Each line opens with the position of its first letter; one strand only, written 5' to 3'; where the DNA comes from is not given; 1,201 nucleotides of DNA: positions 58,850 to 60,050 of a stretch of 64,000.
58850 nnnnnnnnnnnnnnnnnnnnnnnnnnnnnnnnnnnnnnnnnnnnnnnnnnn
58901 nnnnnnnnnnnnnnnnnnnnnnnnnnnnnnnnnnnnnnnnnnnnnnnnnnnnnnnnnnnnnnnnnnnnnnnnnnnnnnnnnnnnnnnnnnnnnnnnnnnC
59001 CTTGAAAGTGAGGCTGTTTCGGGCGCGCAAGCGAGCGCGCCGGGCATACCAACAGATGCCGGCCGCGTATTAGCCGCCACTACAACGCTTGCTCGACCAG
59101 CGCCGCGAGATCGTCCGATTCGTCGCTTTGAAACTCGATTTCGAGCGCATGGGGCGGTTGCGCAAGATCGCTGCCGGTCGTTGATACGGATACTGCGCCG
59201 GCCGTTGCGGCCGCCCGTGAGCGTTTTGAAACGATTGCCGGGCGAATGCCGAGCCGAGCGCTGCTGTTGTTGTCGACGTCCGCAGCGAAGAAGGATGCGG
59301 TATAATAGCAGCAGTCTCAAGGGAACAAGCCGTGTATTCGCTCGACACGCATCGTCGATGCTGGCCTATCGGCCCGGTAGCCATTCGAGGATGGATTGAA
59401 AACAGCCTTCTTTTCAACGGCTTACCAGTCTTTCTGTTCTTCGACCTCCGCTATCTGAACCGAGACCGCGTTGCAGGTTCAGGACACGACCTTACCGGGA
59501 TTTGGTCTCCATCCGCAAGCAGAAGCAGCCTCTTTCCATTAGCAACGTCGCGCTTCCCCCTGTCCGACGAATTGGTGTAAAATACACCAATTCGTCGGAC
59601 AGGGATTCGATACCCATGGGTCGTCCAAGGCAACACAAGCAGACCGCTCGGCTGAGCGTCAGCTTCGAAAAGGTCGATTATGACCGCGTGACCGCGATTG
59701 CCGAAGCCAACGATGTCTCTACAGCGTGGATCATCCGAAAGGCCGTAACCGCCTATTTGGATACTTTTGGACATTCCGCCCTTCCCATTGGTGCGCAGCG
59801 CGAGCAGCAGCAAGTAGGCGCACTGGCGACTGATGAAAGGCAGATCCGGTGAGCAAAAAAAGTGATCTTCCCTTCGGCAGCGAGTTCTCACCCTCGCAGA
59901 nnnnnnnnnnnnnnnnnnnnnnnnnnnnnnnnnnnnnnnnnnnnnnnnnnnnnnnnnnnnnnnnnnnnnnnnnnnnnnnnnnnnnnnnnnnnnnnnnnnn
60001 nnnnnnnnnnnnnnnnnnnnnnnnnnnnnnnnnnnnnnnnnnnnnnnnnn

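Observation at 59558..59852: R-M operon headed by an RHH protein and a perfect 47-bp palindrome that overlaps its Shine-Dalgarno sequence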

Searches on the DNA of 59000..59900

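Call 46: search_rna_families(source=window, start=59000, end=59900, threshold=evalue, max_evalue=1)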
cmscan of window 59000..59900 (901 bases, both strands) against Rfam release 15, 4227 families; matches with E-value up to 1: 8.
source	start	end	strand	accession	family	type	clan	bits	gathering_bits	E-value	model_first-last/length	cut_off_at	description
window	59546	59618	+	RF03988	mir-6301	Gene; miRNA;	-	31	70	7.9e-05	1-78/78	no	mir-6301 microRNA precursor family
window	59558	59604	-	RF03988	mir-6301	Gene; miRNA;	-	28.8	70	0.00037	13-64/78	no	mir-6301 microRNA precursor family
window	59538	59626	+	RF01746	mraW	Cis-reg;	-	24.5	50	0.015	1-107/107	no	mraW RNA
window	59558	59604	-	RF03293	mir-4672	Gene; miRNA;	-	22.9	98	0.085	14-68/81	no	mir-4672 microRNA precursor family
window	59132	59237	+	RF03458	mir-766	Gene; miRNA;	-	22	110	0.033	1-108/108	no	mir-766 microRNA precursor family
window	59557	59605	+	RF03590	mir-2009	Gene; miRNA;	-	18.5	90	0.53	1-83/83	no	mir-2009 microRNA precursor family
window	59549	59616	-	RF00821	mir-249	Gene; miRNA;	-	18.4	70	0.47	1-97/97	no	mir-249 microRNA precursor family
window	59561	59651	+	RF01089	PK-repBA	Cis-reg;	-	16.2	45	0.92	1-124/124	no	Pseudoknot of the regulatory region of the repBA gene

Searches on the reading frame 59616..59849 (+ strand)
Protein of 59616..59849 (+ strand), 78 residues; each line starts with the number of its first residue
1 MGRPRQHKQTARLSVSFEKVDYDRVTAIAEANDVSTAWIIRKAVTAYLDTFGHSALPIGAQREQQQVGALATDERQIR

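Call 4: search_protein_families(library=pfam, proteins=[window:59616-59849:+], max_evalue=0.01)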
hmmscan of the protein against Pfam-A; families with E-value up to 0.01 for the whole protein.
window:59616-59849:+ (78 aa): 1 family
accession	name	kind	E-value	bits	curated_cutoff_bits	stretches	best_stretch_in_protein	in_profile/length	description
PF01402.27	RHH_1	-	3.4e-05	24.1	20.5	1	12-49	1-38/39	Ribbon-helix-helix protein, copG family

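Call 19: find_homologous_proteins(query=window:59616-59849:+, max_evalue=0.001)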
Query window:59616-59849:+ (78 aa): 25 proteins with E <= 0.001 among 25 candidates.
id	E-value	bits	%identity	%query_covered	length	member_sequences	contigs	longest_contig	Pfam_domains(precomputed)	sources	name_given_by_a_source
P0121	4.2e-43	161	100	100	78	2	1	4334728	PF01402.28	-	-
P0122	9.8e-38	144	88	100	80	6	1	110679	PF01402.28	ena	-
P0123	1.3e-37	144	87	100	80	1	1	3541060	PF01402.28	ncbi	-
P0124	2.3e-37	143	92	95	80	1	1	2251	PF01402.28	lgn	-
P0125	1.9e-36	140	87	100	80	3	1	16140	PF01402.28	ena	-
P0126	5.2e-35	136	87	100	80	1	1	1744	-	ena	-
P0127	6.4e-35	135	85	100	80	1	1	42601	PF01402.28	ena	-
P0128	6.6e-35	135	86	97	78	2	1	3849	PF01402.28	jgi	-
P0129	1.5e-34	134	86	100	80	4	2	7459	PF01402.28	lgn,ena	-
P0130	3.6e-34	133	83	97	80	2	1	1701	-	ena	-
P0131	1.5e-33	131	82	100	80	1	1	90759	PF01402.28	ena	-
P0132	1.8e-31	125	89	82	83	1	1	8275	PF01402.28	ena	-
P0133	2.5e-30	121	78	100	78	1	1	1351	PF01402.28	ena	-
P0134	1.1e-28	116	72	100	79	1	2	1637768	-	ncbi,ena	-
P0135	8.4e-27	110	78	97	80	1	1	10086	PF01402.28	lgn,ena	-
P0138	3.3e-23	99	68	97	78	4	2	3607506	PF01402.28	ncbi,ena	-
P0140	1.0e-22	97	71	87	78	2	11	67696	PF01402.28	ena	-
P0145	3.0e-20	89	61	97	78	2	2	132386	-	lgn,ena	-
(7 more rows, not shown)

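Call 21: search_solved_structures(query=window:59616-59849:+, max_evalue=10)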
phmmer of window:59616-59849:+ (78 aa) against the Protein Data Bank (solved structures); distinct sequences matched with E-value up to 10: 5.
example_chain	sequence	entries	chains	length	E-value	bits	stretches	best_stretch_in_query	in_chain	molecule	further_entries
2rbf_A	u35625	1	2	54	0.15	15.7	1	7-54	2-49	Bifunctional protein putA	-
5x56_A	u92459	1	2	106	0.31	14.8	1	11-41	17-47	Photosystem II repair protein PSB27-H1, chloroplastic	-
2jxg_A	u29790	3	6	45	0.37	14.5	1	10-50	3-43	Proline dehydrogenase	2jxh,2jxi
2gpe_A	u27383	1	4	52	0.44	14.3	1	10-54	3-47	Bifunctional protein putA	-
2ay0_A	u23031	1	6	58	0.68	13.7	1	10-54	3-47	Bifunctional putA protein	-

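Call 26: find_related_loci(query=window:59616-59849:+, collection=metagenome_contigs, flank=3500)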
Query window:59616-59849:+ (78 aa) in metagenome_contigs; peptide patterns used: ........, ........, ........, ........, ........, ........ (x = any residue, [..] = any of these).
329 stretches matched a pattern; 1 encode a relative of the query (tblastn E <= 1e-3); 1 distinct loci.
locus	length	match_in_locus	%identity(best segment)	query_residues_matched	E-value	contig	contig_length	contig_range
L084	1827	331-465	53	6-50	5e-13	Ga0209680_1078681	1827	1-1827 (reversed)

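Call 28: find_encoding_contigs(protein=P0122, flank=3200, max_places=2)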
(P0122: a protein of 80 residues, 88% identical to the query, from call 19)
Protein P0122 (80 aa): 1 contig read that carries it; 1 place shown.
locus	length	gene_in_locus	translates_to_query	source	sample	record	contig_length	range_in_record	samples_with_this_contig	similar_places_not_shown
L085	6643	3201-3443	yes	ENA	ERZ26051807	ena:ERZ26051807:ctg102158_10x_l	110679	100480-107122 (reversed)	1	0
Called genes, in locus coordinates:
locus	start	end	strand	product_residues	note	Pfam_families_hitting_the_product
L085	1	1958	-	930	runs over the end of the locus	PF20464:MmeI_N, PF20465:MmeI_hel, PF20473:MmeI_Mtase, PF20466:MmeI_TRD, PF20467:MmeI_C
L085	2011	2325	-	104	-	PF13560:HTH_31 (weak)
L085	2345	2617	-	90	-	PF05015:HigB-like_toxin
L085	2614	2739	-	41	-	-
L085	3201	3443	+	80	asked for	PF01402:RHH_1 (weak)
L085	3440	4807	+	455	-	PF04471:Mrr_cat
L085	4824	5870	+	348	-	PF01555:N6_N4_Mtase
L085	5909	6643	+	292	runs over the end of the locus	PF13365:Trypsin_2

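Call 29: find_encoding_contigs(protein=P0125, flank=3200, max_places=2)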
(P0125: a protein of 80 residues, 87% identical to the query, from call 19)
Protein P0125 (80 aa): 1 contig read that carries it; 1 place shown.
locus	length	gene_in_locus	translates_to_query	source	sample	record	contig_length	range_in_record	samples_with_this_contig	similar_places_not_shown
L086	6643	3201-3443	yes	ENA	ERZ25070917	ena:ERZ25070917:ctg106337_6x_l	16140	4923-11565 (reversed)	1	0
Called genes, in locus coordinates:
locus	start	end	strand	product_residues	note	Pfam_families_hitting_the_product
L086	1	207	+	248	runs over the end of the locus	PF01555:N6_N4_Mtase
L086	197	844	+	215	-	-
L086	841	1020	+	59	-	-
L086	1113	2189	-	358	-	PF03235:GmrSD_N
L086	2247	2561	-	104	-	-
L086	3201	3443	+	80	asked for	PF01402:RHH_1 (weak)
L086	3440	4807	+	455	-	PF04471:Mrr_cat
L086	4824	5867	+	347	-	PF01555:N6_N4_Mtase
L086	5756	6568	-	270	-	PF00589:Phage_integrase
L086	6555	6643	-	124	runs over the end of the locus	PF13356:Arm-DNA-bind_3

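Call 30: find_encoding_contigs(protein=P0127, flank=3200, max_places=2)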
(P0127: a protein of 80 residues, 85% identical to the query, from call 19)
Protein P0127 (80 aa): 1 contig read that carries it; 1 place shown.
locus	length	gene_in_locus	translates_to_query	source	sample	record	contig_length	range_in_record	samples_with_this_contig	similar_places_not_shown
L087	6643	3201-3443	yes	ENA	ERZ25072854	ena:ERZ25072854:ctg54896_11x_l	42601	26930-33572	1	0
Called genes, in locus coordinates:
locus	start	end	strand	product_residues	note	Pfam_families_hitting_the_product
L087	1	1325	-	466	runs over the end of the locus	PF03050:DDE_Tnp_IS66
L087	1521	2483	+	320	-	PF14236:DruA, PF13808:DDE_Tnp_1_assoc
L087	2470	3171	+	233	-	PF01609:DDE_Tnp_1 (weak)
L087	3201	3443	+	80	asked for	PF01402:RHH_1 (weak)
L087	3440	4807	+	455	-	PF04471:Mrr_cat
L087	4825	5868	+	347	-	PF01555:N6_N4_Mtase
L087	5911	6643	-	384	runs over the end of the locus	PF13356:Arm-DNA-bind_3, PF14659:Phage_int_SAM_3 (weak), PF22022:Phage_int_M, PF00589:Phage_integrase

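Call 31: find_encoding_contigs(protein=P0131, flank=3200, max_places=2)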
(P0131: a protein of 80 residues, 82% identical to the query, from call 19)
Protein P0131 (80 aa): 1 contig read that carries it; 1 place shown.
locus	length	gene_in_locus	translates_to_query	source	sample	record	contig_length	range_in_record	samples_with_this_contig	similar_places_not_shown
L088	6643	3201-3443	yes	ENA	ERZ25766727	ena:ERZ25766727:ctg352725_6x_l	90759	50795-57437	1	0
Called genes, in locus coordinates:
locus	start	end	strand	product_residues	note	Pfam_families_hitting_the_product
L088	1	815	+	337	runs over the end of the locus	PF23639:DUF7146, PF13362:Toprim_3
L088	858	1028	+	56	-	PF14216:DUF4326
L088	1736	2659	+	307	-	PF10686:YAcAr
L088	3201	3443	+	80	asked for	PF01402:RHH_1 (faint)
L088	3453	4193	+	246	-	-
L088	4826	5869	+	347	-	PF01555:N6_N4_Mtase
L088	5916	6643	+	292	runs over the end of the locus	PF13365:Trypsin_2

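Call 32: find_encoding_contigs(protein=P0135, flank=3200, max_places=2)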
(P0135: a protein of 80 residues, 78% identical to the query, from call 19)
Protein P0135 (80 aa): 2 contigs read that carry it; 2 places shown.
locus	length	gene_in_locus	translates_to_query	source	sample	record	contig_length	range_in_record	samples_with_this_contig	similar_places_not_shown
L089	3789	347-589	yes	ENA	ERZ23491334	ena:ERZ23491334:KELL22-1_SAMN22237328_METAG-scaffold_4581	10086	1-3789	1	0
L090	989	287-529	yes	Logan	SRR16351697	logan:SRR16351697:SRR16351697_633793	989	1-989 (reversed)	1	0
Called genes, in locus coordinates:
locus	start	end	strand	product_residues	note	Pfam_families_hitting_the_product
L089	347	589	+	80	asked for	PF01402:RHH_1 (weak)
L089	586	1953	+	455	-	PF04471:Mrr_cat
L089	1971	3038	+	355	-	PF01555:N6_N4_Mtase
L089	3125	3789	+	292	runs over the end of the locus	PF13365:Trypsin_2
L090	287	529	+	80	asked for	PF01402:RHH_1 (weak)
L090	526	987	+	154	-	?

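Call 33: find_encoding_contigs(protein=P0138, flank=3200, max_places=2)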
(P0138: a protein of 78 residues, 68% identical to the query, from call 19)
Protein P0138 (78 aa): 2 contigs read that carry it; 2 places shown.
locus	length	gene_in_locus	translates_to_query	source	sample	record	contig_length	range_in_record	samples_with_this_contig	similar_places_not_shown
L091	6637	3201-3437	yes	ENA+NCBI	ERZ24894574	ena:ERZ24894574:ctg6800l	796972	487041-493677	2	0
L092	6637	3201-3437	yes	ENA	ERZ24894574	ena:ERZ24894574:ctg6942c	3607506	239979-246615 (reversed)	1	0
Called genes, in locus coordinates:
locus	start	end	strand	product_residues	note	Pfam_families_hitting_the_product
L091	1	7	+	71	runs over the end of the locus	-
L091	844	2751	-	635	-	PF13175:AAA_15 (faint), PF13304:AAA_21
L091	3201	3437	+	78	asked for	PF01402:RHH_1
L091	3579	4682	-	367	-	PF13384:HTH_23, PF13518:HTH_28 (weak), PF13551:HTH_29, PF13565:HTH_32, PF13358:DDE_3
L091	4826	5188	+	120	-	PF13340:DUF4096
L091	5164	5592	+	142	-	PF01609:DDE_Tnp_1, PF13359:DDE_Tnp_4 (faint), PF13586:DDE_Tnp_1_2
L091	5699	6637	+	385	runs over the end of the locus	-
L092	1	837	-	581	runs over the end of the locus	PF00580:UvrD-helicase, PF01443:Viral_helicase1 (faint), PF13245:AAA_19, PF00580:UvrD-helicase (weak), PF13361:UvrD_C (faint)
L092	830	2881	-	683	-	PF02463:SMC_N (faint), PF11398:DUF2813 (faint), PF13175:AAA_15, PF13476:AAA_23, PF13175:AAA_15, PF13304:AAA_21, PF20469:OLD-like_TOPRIM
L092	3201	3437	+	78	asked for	PF01402:RHH_1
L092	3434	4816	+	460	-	PF04471:Mrr_cat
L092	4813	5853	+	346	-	PF01555:N6_N4_Mtase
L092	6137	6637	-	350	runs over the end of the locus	PF13356:Arm-DNA-bind_3, PF22022:Phage_int_M (weak), PF14659:Phage_int_SAM_3, PF00589:Phage_integrase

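Call 34: find_encoding_contigs(protein=P0140, flank=3200, max_places=3)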
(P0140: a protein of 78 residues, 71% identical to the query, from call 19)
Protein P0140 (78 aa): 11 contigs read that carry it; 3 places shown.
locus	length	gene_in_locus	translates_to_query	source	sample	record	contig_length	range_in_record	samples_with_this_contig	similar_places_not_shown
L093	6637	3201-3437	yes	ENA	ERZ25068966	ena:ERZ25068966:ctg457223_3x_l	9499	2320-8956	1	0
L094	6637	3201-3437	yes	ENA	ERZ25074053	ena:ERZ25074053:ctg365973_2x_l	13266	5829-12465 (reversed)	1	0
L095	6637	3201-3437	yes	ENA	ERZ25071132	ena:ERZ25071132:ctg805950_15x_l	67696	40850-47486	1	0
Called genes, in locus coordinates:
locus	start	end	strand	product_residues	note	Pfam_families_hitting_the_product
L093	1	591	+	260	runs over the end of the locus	PF02585:PIG-L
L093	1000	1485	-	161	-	PF05930:Phage_AlpA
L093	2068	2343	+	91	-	PF21983:NikA-like (weak), PF08681:TacA1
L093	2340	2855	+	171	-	PF00583:Acetyltransf_1 (weak), PF13508:Acetyltransf_7, PF13673:Acetyltransf_10 (weak)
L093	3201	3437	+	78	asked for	PF01402:RHH_1 (weak)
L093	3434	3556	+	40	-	-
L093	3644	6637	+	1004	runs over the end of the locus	PF02384:N6_Mtase, PF07669:Eco57I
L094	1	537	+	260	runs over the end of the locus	PF02585:PIG-L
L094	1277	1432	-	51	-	PF05930:Phage_AlpA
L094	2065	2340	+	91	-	PF21983:NikA-like (weak), PF08681:TacA1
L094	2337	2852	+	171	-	PF13508:Acetyltransf_7 (weak)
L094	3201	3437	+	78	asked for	PF01402:RHH_1 (weak)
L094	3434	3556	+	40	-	-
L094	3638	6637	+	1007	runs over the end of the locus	PF02384:N6_Mtase, PF20473:MmeI_Mtase (weak), PF07669:Eco57I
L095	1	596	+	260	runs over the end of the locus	PF02585:PIG-L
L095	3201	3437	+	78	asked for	PF01402:RHH_1 (weak)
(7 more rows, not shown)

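Call 35: find_encoding_contigs(protein=P0145, flank=3200, max_places=2)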
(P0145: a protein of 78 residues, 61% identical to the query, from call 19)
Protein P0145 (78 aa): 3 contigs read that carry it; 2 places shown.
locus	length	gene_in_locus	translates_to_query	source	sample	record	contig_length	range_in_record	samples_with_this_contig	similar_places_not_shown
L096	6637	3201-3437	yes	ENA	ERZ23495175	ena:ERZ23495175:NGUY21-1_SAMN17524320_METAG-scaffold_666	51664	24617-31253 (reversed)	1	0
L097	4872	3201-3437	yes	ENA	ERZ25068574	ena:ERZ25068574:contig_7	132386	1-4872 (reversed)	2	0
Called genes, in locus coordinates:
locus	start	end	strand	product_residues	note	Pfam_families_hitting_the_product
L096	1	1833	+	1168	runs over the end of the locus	PF25275:Golvesin_C (faint)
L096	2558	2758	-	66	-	-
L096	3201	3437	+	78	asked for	-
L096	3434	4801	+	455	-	PF04471:Mrr_cat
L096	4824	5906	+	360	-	PF01555:N6_N4_Mtase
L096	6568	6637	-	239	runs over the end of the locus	-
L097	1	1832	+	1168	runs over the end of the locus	PF25275:Golvesin_C (faint)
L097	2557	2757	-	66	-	-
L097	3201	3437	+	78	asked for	-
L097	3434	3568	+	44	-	-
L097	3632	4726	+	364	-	-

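Call 36: find_encoding_contigs(protein=P0129, flank=3200, max_places=2)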
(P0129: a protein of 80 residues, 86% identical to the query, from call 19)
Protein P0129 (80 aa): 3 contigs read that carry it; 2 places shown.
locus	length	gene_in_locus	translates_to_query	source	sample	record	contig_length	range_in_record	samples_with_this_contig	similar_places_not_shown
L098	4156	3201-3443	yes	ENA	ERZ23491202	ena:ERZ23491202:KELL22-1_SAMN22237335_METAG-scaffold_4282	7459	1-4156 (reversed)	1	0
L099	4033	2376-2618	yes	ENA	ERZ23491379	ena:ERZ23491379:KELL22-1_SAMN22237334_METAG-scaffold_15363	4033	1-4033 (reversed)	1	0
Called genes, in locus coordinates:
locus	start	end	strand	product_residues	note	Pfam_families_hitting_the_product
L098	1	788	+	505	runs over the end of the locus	PF00171:Aldedh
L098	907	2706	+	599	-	PF02771:Acyl-CoA_dh_N, PF02770:Acyl-CoA_dh_M, PF00441:Acyl-CoA_dh_1, PF08028:Acyl-CoA_dh_2 (faint), PF22924:ACOX_C_alpha1, PF12806:Acyl-CoA_dh_C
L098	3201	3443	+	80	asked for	PF01402:RHH_1 (weak)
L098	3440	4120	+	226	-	-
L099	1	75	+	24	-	?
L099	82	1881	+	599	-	PF02771:Acyl-CoA_dh_N, PF02770:Acyl-CoA_dh_M, PF00441:Acyl-CoA_dh_1, PF22924:ACOX_C_alpha1, PF12806:Acyl-CoA_dh_C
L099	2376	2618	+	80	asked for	PF01402:RHH_1 (weak)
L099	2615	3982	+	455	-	PF04471:Mrr_cat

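Call 57: search_protein_families(library=ncbifam, proteins=[window:59616-59849:+], max_evalue=0.01)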
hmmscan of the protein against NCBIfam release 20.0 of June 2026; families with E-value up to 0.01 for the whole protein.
window:59616-59849:+ (78 aa): 1 family
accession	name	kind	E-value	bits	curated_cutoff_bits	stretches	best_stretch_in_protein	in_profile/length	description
NF008772.0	PRK11809.1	equivalog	0.0099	13.4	1750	1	10-65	3-58/1318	trifunctional transcriptional regulator/proline dehydrogenase/L-glutamate gamma-semialdehyde dehydrogenase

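Call 58: search_protein_families(library=padloc, proteins=[window:59616-59849:+], max_evalue=0.01)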
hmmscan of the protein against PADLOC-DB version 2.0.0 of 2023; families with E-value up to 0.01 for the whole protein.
window:59616-59849:+ (78 aa): 0 families

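Call 68: predict_structure(alignment_id=A1)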
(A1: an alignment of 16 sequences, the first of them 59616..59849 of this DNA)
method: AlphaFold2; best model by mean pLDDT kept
length: 78 residues; sequences in the alignment: 16
mean_pLDDT: 75.4   pTM: 0.51
mean pLDDT of the five models: 75.4, 75.3, 75.1, 75.0, 73.8
residues with pLDDT >= 90: 31; 70-90: 12; 50-70: 27; < 50: 8
segments of 3 or more residues with pLDDT < 50: 73-78
pLDDT, mean of each block of 10 residues (from residue 1): 68 90 97 96 90 57 52 48
secondary structure, 60 per line:
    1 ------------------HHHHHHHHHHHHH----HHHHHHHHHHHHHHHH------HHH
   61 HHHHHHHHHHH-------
elements in order: H19-31 H36-51 H58-71

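Call 72: fold_search(model_id=the predicted structure, library=pdb)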
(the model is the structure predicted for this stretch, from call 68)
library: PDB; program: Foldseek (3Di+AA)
matches with E <= 10: 113; with E <= 0.001: 0
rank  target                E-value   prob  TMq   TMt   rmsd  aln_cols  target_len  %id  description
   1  2rbf_A                1.4e-02  1.00  0.48  0.78   2.4        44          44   23  Structure of the ribbon-helix-helix domain of Escherichia coli PutA (PutA52) complexed with operator DNA (O2) (released 2008-07-29)
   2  2k9i_MODEL_1_A        3.4e-02  0.99  0.45  0.59   3.8        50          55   28  NMR structure of plasmid copy control protein ORF56 from sulfolobus islandicus (released 2009-10-20)
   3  2jxg_A                4.0e-02  0.98  0.40  0.60   3.1        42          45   28  Solution Structure of the DNA Binding domain of Proline Utilization A (PutA) (released 2008-02-19)
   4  6iya_A                4.3e-02  1.00  0.50  0.78   1.9        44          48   25  Structure of the DNA binding domain of antitoxin CopASO (released 2019-01-16)
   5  7etr_B                5.4e-02  0.96  0.45  0.48   6.8        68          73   24  Crystal structure of SO_1444-SO_1445 complex from Shewanella oneidensis (released 2022-03-23)
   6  6iya_C                6.8e-02  1.00  0.49  0.82   1.5        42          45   26  Structure of the DNA binding domain of antitoxin CopASO (released 2019-01-16)
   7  6sbw                  1.4e-01  0.96  0.47  0.70   3.3        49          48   16  CdbA Form One (released 2020-04-22)
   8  6sbx_C                1.4e-01  0.96  0.47  0.62   3.1        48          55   17  CdbA Form Two (released 2020-04-22)
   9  1myl_A                1.6e-01  0.95  0.44  0.68   2.9        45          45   20  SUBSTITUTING HYDROPHOBIC RESIDUES FOR A BURIED SALT BRIDGE ENHANCES PROTEIN STABILITY BUT DOES NOT REDUCE CONFORMATION (released 1995-01-26)
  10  6sbx_A                1.6e-01  0.91  0.44  0.59   3.8        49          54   18  CdbA Form Two (released 2020-04-22)
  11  1bdv_D                2.9e-01  0.85  0.45  0.65   5.3        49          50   18  ARC FV10 COCRYSTAL (released 1999-01-06)
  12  8ypj_A                3.4e-01  0.80  0.44  0.63   4.9        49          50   14  Cyrstal structure of the MazE-mt10 Antitoxin from Mycobacterium tuberculosis (released 2024-05-15)
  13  1par_A                3.7e-01  0.84  0.44  0.64   5.4        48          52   19  DNA RECOGNITION BY BETA-SHEETS IN THE ARC REPRESSOR-OPERATOR CRYSTAL STRUCTURE (released 1994-07-31)
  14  1baz_A                4.0e-01  0.84  0.45  0.66   3.7        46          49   20  ARC REPRESSOR MUTANT PHE10VAL (released 1998-06-17)
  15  2kel_MODEL_1_A        4.3e-01  0.85  0.44  0.70   2.9        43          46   23  Structure of the transcription regulator SvtR from the hyperthermophilic archaeal virus SIRV1 (released 2009-06-16)
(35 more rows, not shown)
